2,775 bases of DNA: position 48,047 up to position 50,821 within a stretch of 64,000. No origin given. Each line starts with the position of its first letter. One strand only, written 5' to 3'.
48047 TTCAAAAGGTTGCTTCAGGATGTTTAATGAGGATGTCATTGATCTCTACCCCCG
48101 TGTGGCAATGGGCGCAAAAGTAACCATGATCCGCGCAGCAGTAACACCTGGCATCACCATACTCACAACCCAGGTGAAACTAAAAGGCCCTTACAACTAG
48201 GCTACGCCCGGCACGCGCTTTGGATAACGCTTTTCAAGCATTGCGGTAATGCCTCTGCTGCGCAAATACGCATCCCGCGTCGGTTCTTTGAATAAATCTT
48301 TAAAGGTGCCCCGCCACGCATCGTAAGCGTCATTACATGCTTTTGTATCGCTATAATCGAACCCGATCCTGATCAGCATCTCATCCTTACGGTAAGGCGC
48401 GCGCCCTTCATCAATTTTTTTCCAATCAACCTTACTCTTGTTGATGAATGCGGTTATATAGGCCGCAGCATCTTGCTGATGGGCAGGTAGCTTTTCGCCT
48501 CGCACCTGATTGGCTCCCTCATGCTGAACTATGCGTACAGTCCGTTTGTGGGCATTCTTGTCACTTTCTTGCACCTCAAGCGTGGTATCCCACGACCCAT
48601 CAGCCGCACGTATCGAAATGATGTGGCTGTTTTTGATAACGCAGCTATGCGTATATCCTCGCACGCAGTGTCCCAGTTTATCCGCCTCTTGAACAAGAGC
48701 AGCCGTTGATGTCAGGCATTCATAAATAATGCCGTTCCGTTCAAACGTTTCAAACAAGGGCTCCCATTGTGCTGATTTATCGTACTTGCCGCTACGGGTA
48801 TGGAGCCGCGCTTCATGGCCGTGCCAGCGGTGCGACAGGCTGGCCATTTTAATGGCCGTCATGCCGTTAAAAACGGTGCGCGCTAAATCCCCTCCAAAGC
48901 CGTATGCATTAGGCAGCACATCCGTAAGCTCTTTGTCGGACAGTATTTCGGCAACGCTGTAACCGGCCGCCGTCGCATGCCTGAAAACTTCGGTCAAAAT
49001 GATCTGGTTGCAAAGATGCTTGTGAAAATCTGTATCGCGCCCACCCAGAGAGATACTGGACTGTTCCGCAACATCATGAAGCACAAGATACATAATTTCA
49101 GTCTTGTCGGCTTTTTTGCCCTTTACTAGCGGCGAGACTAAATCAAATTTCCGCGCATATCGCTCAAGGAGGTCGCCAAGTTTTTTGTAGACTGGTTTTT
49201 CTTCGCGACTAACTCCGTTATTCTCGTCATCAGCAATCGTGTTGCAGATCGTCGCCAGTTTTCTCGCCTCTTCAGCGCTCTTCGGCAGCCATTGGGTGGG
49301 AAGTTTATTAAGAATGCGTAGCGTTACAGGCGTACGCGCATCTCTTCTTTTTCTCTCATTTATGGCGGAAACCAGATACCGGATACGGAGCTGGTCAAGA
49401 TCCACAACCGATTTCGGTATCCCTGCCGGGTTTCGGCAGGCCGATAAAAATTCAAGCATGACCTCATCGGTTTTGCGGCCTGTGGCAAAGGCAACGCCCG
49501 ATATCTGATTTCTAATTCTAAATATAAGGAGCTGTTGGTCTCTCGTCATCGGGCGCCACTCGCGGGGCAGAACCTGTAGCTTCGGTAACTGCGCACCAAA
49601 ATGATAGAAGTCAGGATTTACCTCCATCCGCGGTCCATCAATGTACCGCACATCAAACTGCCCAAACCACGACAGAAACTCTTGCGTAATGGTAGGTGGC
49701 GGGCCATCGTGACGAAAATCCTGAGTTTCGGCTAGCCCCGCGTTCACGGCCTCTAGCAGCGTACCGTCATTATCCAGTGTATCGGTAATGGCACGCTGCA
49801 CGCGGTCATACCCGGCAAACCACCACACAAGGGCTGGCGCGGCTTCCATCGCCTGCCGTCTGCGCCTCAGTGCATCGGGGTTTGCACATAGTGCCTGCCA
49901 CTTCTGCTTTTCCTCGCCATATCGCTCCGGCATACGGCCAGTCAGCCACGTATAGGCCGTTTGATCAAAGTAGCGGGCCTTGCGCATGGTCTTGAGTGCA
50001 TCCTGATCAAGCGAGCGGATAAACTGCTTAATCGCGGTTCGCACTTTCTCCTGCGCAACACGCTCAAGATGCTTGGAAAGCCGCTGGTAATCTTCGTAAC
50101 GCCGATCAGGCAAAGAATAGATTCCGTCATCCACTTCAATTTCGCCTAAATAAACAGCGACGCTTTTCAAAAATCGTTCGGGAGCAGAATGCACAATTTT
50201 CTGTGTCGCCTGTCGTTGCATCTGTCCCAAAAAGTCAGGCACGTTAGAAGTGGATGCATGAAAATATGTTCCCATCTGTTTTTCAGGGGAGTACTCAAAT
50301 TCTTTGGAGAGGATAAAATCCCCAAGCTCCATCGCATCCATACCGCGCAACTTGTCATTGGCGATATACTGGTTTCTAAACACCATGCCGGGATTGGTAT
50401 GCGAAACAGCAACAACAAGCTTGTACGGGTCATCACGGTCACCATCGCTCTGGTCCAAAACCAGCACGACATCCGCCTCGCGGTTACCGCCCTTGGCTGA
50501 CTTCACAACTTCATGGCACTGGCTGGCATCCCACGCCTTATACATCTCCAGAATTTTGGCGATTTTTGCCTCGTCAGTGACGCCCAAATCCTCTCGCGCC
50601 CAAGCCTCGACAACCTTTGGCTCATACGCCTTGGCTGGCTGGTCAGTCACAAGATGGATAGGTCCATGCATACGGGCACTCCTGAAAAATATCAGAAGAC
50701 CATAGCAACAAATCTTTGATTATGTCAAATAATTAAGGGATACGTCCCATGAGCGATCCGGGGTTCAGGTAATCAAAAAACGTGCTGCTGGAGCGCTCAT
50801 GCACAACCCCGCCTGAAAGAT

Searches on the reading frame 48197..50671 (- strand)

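Call 84: search_protein_families(library=pfam, proteins=[window:48197-50671:-], max_evalue=0.001)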
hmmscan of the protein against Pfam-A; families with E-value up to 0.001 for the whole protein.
window:48197-50671:- (824 aa): 2 families
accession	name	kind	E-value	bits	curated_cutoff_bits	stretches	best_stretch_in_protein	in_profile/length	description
PF14284.11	PcfJ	-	3e-05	24.3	25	1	641-704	59-124/147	PcfJ-like protein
PF22960.2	UBR1-like_wing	-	0.00091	19.8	27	0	161-223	31-94/100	E3 ubiquitin-protein ligase UBR1-like, winged-helix domain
